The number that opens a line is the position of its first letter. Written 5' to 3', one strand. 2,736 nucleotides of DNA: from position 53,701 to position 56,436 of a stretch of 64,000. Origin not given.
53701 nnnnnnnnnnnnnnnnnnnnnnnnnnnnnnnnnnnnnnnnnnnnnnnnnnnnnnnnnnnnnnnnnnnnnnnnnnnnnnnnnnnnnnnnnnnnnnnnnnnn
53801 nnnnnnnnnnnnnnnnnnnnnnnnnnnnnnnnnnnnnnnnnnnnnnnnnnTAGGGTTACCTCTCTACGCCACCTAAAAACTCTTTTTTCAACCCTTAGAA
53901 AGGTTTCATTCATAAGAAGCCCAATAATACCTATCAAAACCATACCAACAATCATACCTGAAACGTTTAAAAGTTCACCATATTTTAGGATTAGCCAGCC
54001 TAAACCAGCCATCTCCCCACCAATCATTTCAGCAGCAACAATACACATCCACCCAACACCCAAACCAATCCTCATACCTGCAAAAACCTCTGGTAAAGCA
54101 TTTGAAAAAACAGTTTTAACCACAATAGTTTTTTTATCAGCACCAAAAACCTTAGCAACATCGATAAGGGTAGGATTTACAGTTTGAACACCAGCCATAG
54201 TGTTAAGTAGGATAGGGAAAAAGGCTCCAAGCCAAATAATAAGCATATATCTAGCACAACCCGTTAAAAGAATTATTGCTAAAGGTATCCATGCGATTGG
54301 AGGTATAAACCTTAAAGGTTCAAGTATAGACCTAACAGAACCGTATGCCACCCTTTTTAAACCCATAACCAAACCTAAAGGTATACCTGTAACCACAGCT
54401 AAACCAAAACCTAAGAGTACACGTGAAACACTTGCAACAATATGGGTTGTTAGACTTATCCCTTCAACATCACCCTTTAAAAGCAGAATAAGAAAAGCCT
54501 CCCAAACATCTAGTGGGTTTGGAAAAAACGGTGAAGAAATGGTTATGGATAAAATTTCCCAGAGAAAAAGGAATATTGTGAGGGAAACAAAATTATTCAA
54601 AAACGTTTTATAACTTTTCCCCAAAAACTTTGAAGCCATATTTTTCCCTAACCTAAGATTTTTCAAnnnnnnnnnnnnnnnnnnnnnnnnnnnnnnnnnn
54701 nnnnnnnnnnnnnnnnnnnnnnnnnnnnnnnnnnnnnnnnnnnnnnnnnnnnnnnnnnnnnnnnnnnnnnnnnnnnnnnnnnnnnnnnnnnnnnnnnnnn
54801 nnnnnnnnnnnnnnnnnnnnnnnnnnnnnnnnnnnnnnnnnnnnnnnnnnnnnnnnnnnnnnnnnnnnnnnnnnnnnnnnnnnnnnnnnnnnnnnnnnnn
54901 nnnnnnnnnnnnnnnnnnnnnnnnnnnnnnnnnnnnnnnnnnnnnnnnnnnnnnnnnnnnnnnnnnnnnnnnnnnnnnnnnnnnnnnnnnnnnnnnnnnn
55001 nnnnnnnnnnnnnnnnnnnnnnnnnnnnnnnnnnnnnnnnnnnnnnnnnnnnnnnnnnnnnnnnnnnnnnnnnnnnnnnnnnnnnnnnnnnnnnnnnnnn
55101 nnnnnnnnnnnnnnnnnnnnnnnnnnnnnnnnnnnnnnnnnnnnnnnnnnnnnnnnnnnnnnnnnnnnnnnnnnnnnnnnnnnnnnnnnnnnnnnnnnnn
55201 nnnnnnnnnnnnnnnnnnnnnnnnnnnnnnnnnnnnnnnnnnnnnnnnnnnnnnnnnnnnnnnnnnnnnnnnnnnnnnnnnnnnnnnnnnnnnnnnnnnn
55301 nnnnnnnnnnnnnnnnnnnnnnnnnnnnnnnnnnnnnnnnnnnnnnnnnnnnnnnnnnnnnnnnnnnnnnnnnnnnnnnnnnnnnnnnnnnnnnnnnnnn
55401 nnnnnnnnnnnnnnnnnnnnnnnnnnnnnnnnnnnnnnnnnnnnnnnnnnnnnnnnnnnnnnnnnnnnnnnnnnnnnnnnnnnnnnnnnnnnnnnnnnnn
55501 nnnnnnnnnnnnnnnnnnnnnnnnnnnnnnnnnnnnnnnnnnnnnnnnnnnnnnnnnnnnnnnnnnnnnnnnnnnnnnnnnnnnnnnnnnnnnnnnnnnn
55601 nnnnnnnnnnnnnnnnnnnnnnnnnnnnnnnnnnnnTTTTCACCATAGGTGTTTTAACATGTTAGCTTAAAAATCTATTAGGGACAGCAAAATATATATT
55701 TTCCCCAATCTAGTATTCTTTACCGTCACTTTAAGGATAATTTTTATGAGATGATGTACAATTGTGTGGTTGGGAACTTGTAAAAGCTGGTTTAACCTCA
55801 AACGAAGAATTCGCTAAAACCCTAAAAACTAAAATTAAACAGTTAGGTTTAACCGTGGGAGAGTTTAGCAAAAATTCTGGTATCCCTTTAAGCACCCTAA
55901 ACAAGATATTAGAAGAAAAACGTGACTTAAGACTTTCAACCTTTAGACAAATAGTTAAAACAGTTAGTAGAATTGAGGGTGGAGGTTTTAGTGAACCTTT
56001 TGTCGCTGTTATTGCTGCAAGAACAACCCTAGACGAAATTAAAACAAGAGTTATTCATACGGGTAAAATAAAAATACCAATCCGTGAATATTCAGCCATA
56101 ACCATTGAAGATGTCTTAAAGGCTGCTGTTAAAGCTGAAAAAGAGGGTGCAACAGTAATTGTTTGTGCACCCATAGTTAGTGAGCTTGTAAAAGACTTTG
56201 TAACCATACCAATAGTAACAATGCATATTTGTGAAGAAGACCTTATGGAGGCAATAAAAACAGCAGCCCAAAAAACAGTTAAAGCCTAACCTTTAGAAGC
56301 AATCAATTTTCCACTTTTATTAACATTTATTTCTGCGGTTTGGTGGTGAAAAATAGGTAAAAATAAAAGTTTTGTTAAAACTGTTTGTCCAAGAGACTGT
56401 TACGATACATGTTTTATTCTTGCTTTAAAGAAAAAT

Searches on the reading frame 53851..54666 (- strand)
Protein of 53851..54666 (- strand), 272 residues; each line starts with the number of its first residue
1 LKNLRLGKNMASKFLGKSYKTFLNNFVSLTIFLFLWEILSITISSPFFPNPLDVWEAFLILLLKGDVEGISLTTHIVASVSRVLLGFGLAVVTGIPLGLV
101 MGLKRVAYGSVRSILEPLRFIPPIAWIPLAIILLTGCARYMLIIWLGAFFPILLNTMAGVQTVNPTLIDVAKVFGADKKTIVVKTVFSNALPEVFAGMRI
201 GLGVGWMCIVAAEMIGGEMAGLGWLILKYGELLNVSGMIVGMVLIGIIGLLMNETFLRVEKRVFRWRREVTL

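Call 33: search_protein_families(library=pfam, proteins=[window:53851-54666:-], max_evalue=0.00001)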
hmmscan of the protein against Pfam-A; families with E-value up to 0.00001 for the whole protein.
window:53851-54666:- (272 aa): 1 family
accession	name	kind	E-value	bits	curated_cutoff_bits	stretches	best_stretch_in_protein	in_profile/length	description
PF00528.27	BPD_transp_1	-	1.5e-15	57.8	26.4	1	94-253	1-172/184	Binding-protein-dependent transport system inner membrane component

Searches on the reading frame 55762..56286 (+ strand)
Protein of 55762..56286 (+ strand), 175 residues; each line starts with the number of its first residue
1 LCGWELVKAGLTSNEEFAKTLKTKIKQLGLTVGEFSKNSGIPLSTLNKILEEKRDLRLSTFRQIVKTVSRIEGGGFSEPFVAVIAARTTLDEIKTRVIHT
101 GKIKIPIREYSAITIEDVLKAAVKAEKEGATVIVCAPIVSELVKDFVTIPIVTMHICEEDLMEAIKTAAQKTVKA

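Call 33: search_protein_families(library=pfam, proteins=[window:55762-56286:+], max_evalue=0.00001)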
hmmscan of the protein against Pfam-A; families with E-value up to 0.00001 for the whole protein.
window:55762-56286:+ (175 aa): 1 family
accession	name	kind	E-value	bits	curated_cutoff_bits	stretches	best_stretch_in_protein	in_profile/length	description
PF06506.16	PrpR_N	-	1.8e-07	31.4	29.1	1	114-172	13-71/167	Propionate catabolism activator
